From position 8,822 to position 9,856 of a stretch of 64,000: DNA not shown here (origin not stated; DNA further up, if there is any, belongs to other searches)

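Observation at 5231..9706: Candidate undescribed CMP-ulosonic-acid pathway built on a class II HpcH/HpaI aldolase, with two KdsB paralogues, a cyclase-fold protein, a HAD phosphatase and an SDR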

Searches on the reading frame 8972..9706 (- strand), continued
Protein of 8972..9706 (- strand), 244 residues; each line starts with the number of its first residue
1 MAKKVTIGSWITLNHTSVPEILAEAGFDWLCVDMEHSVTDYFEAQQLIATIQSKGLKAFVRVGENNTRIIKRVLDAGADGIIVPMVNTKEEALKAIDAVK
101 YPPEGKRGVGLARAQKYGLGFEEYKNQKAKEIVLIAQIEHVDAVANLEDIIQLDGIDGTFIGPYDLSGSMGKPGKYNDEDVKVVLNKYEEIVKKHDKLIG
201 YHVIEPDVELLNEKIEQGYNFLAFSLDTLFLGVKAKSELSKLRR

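Call 46: search_protein_families(library=ncbifam, proteins=[L001:12177-13109:+, L022:12444-13478:+, L029:13494-14132:+, L032:14862-15950:+, L039:18276-19025:+, L027:13514-14263:+, L002:13321-14022:+, L002:14648-15574:+, L001:10776-11342:+], max_evalue=1e-8)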
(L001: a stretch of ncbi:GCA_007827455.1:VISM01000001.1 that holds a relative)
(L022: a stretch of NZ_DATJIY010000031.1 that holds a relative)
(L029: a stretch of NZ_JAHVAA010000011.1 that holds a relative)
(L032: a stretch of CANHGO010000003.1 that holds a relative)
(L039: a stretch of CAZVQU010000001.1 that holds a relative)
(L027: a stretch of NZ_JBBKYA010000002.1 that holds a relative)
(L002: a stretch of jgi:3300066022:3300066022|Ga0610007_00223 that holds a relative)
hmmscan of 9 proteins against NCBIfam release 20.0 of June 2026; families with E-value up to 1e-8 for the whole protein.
L001:12177-13109:+ (310 aa): 21 families
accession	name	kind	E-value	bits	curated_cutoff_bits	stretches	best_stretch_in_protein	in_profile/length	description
TIGR01327.1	PGDH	equivalog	2.1e-70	238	454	1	23-308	18-302/525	phosphoglycerate dehydrogenase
NF009714.1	PRK13243.1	equivalog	3.5e-54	184.4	455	1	39-304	38-310/332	glyoxylate reductase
NF008759.0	PRK11790.1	equivalog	9.1e-45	153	404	1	19-305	26-315/410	phosphoglycerate dehydrogenase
NF005750.0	PRK07574.1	equivalog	7.8e-44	150.3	329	1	57-295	104-345/386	NAD-dependent formate dehydrogenase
NF011938.0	PRK15409.1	equivalog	2.7e-42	145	492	1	41-307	40-309/324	glyoxylate/hydroxypyruvate reductase GhrB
NF005069.0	PRK06487.1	equivalog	1.5e-41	142.5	448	1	57-302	59-306/320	2-hydroxyacid dehydrogenase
NF006263.0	PRK08410.1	equivalog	3.9e-39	134.9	389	1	57-302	53-302/311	D-2-hydroxyacid dehydrogenase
NF041369.1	Dhydh_Halo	equivalog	4.1e-39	134.6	400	1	79-303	65-291/305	D-2-hydroxyacid dehydrogenase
NF005027.0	PRK06436.1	equivalog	2.5e-36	125.4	261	1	62-297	40-269/303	2-hydroxyacid dehydrogenase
NF005387.0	PRK06932.1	equivalog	4.4e-36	124.5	492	1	57-293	55-296/314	2-hydroxyacid dehydrogenase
NF001309.0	PRK00257.1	equivalog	1.1e-30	106.9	434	1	68-306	57-277/379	4-phosphoerythronate dehydrogenase PdxB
NF006374.0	PRK08605.1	subfamily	1.3e-25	90.2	356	1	44-265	43-267/332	D-lactate dehydrogenase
NF000492.1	vanH_gen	exception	4.1e-24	85.2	540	1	56-283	53-287/312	D-lactate dehydrogenase VanH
NF012013.0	PRK15469.1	equivalog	1.1e-21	77.1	403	1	107-288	100-280/312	glyoxylate/hydroxypyruvate reductase GhrA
NF009127.0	PRK12480.1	equivalog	1.8e-21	76.5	579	1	46-265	45-265/330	D-lactate dehydrogenase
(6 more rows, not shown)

L022:12444-13478:+ (344 aa): 5 families
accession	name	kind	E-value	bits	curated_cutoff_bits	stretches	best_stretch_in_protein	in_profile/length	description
TIGR04380.1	myo_inos_iolG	equivalog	6.1e-28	97.6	355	1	3-325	1-318/330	inositol 2-dehydrogenase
NF052479.1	LevoglcsnDh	equivalog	9.6e-22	77.2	650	1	58-199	71-213/386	levoglucosan dehydrogenase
NF040723.1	UDP-GlcNAcDh_Arch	equivalog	2.4e-20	73.3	450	1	4-249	1-237/302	UDP-N-acetylglucosamine 3-dehydrogenase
NF041392.1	XylDh_Gfo6_Halo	equivalog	7.8e-14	51.2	350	1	61-327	83-339/350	D-xylose 1-dehydrogenase Gfo6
NF008607.0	PRK11579.1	subfamily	2.1e-10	40.1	330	1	2-189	3-190/346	oxidoreductase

L029:13494-14132:+ (212 aa): 5 families
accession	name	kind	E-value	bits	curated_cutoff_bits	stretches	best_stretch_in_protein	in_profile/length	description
TIGR00441.1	gmhA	equivalog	1.5e-27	96.6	209.45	1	47-199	6-151/154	D-sedoheptulose 7-phosphate isomerase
NF010546.0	PRK13936.1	equivalog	6.6e-26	91.3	276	1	36-208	27-195/197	phosphoheptose isomerase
NF001628.0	PRK00414.1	equivalog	2.8e-21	76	265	1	43-203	35-188/192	D-sedoheptulose 7-phosphate isomerase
NF008138.0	PRK10886.1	equivalog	2.9e-16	59.8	352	1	45-194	34-179/196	DnaA initiator-associating protein DiaA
NF010547.0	PRK13938.1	equivalog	3.7e-16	59.3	320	1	50-202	43-188/196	D-sedoheptulose 7-phosphate isomerase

L032:14862-15950:+ (362 aa): 5 families
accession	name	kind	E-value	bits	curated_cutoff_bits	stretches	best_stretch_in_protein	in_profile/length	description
TIGR04425.1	P_lya_rel_AroB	hypoth_equivalog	4.2e-126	420.7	400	1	13-356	2-345/348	AroB-related putative sugar phosphate phospholyase (cyclizing)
TIGR01357.1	aroB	equivalog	3e-79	266.7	305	1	33-340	15-331/344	3-dehydroquinate synthase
NF010556.0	PRK13951.1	equivalog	2.1e-40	139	560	1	60-339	204-479/492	bifunctional shikimate kinase AroK/3-dehydroquinate synthase AroB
NF004852.0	PRK06203.1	equivalog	1.7e-38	132.6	333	1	65-336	91-372/407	3-dehydroquinate synthase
NF010627.0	PRK14021.1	equivalog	1.2e-35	123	565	1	66-330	241-515/542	bifunctional shikimate kinase/3-dehydroquinate synthase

L039:18276-19025:+ (249 aa): 6 families
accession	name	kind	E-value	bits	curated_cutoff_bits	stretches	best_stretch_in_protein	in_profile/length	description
NF009321.0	PRK12676.1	equivalog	2.1e-35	122.1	264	1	23-234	23-231/264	bifunctional fructose-bisphosphatase/inositol-phosphate phosphatase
NF008027.1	PRK10757.1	equivalog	1.2e-33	116.3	332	1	10-227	4-225/267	inositol-1-monophosphatase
TIGR02067.1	his_9_HisN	equivalog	2.1e-30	106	275.15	1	20-230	12-222/252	histidinol-phosphatase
TIGR01331.1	bisphos_cysQ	equivalog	8.5e-18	64.9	228.8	1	46-233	37-228/250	3'(2'),5'-bisphosphate nucleotidase CysQ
NF010678.0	PRK14076.1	equivalog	1.6e-15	57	493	1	50-230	48-249/570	bifunctional NADP phosphatase/NAD kinase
NF008182.0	PRK10931.1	equivalog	1.9e-11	43.5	379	1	45-230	38-221/246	3'(2'),5'-bisphosphate nucleotidase CysQ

L027:13514-14263:+ (249 aa): 214 families (the best 25 are shown)
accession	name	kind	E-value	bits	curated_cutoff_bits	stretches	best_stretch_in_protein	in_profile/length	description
TIGR01830.1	3oxo_ACP_reduc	equivalog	3.4e-61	207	297.75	1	11-245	2-237/239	3-oxoacyl-[acyl-carrier-protein] reductase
NF005309.0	PRK06841.1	subfamily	1.7e-57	194.9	286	1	2-247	10-253/255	GolD/DthD family dehydrogenase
NF009466.0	PRK12826.1-2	subfamily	1.7e-57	194.8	222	1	7-246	3-244/248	3-oxoacyl-ACP reductase FabG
NF009093.0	PRK12429.1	subfamily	2.6e-56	190.8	258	1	5-247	3-257/259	3-hydroxybutyrate dehydrogenase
NF005559.1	PRK07231.1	subfamily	4.2e-55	187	215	1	5-247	2-248/249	glucose 1-dehydrogenase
TIGR01963.1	PHB_DH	subfamily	2.6e-54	184.1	307.05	1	8-247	2-253/255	3-hydroxybutyrate dehydrogenase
NF004198.0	PRK05653.1-3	equivalog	2.2e-53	181.3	296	1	6-246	6-246/248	3-oxoacyl-ACP reductase FabG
NF004197.0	PRK05653.1-1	equivalog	1.7e-52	178.5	332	1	3-246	3-246/249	3-oxoacyl-ACP reductase FabG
NF047420.2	EF_P_mod_YmfI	equivalog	7.4e-52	176.4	238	1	10-246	2-235/236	elongation factor P 5-aminopentanone reductase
NF006070.0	PRK08213.1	subfamily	1.3e-50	172.4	279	1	2-247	7-257/259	gluconate 5-dehydrogenase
NF005390.0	PRK06935.1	equivalog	8.7e-50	169.5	369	1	2-246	10-255/258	2-dehydro-3-deoxy-D-gluconate 5-dehydrogenase KduD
NF004199.0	PRK05653.1-4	equivalog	2.1e-49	168.3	301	1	4-245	2-244/247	3-oxoacyl-ACP reductase FabG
TIGR01829.1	AcAcCoA_reduct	subfamily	2.2e-49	168.3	302.1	1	8-246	1-240/242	acetoacetyl-CoA reductase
NF009468.0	PRK12826.1-4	equivalog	1.5e-48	165.7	318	1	3-246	3-247/256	SDR family oxidoreductase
NF052558.1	MBtsdlDhBudC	equivalog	2.9e-48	164.6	270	1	5-247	1-242/250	meso-2,3-butanediol dehydrogenase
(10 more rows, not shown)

L002:13321-14022:+ (233 aa): 2 families
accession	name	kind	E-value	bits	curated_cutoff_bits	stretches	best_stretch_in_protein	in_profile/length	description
TIGR01198.1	pgl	equivalog_domain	5.2e-28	98.2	124.45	1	29-227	23-230/234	6-phosphogluconolactonase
NF009022.0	PRK12358.1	equivalog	1.4e-09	37.9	247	0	35-228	29-234/239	glucosamine-6-phosphate deaminase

L002:14648-15574:+ (308 aa): 21 families
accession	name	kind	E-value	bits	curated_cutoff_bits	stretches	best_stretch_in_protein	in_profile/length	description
TIGR01179.1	galE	equivalog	5.3e-47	160.3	262.3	1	5-307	3-328/332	UDP-glucose 4-epimerase GalE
TIGR01181.1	dTDP_gluc_dehyt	equivalog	1.5e-37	129.4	365.1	1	4-307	2-314/321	dTDP-glucose 4,6-dehydratase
TIGR04180.1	EDH_00030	hypoth_equivalog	1.5e-33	116.1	475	1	5-290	2-295/297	NAD-dependent 4,6-dehydratase LegB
TIGR02197.1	heptose_epim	equivalog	2.5e-33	115.6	274.6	1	5-305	2-314/316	ADP-glyceromanno-heptose 6-epimerase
NF011728.1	PRK15181.1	equivalog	1.7e-25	89.8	760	1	2-304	16-337/348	Vi polysaccharide biosynthesis UDP-N-acetylglucosaminuronic acid C-4 epimerase TviC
NF007956.0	PRK10675.1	subfamily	2.7e-22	79.3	394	1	4-304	3-329/338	UDP-glucose 4-epimerase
NF007582.0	PRK10217.1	equivalog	1.4e-20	73.7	698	1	1-306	1-333/355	dTDP-glucose 4,6-dehydratase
NF043036.1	ErythonDh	equivalog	3e-20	72.7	325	1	5-259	4-270/321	D-erythronate dehydrogenase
NF007490.0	PRK10084.1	subfamily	1.1e-19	70.7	649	1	4-307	3-337/361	dTDP-glucose 4,6-dehydratase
NF008360.0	PRK11150.1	equivalog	3.4e-17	62.6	452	1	5-219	3-220/310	ADP-glyceromanno-heptose 6-epimerase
NF042423.1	oxyalk_red_Shew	equivalog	4.9e-17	62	580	1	2-252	9-254/331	2-alkyl-3-oxoalkanoate reductase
TIGR01746.1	Thioester-redct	subfamily_domain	8.4e-17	61.4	213.35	1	66-260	88-285/371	thioester reductase domain-containing protein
NF047922.1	GDPFucSynFcl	equivalog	1.8e-16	60.5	500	1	5-304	6-301/308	GDP-L-fucose synthase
TIGR02622.1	CDP_4_6_dhtase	equivalog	1.3e-14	54.1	278.45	1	2-306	5-332/352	CDP-glucose 4,6-dehydratase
NF042422.1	oxyalk_red_OleD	equivalog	5.6e-14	52.2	580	1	4-253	3-248/329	2-alkyl-3-oxoalkanoate reductase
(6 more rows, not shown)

L001:10776-11342:+ (188 aa): 19 families
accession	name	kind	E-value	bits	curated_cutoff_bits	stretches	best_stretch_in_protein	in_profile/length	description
NF007240.0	PRK09677.1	equivalog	5.4e-19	68.4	243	1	46-187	37-184/192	putative lipopolysaccharide biosynthesis O-acetyl transferase WbbJ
NF007797.0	PRK10502.1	subfamily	2.5e-17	63.1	192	1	40-188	40-180/183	WcaF family extracellular polysaccharide biosynthesis acetyltransferase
NF007076.0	PRK09527.1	equivalog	4.7e-17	62.1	347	1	56-186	59-184/203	galactoside O-acetyltransferase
NF007499.0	PRK10092.1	equivalog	3.7e-16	59.4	314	1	75-186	74-182/183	maltose O-acetyltransferase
NF041874.1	EPS_EpsC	equivalog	2e-13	50.4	150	1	127-186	105-166/168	serine O-acetyltransferase EpsC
TIGR03532.1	DapD_Ac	equivalog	2.5e-13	50.2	231.75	1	51-185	97-212/231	2,3,4,5-tetrahydropyridine-2,6-dicarboxylate N-acetyltransferase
NF000311.1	Vat_ABCDEFH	equivalog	4.4e-13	49.3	300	1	95-187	57-164/201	Vat family streptogramin A O-acetyltransferase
TIGR03570.1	NeuD_NnaD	subfamily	1.7e-12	47.3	160.8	1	98-182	120-202/202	NeuD/PglB/VioB family sugar acetyltransferase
NF058585.1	HptprglPActTf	PfamEq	1.8e-12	47.2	300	1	96-186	78-159/172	heptaprenylglyceryl phosphate O-acetyltransferase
NF038307.1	EPS_acetyl_HpsU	equivalog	1.9e-12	47.2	305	1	94-186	90-177/178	hormogonium polysaccharide biosynthesis acetyltransferase HpsU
TIGR03308.1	phn_thr-fam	hypoth_equivalog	2.4e-12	47.1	201.65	1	132-187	107-162/204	phosphonate metabolim protein, transferase hexapeptide repeat family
NF033468.1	stregram_VatI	exception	8.9e-12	45.2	415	1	120-187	99-166/208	streptogramin A O-acetyltransferase Vat(I)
NF000111.1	stregram_VatD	exception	1.2e-11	44.8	400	1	122-187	89-167/209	streptogramin A O-acetyltransferase Vat(D)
NF000490.1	chloram_CatB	equivalog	2e-11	43.6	350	1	129-187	106-164/210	type B chloramphenicol O-acetyltransferase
NF000101.1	stregram_VatA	exception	3.5e-11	43.2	450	1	125-187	110-172/219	streptogramin A O-acetyltransferase Vat(A)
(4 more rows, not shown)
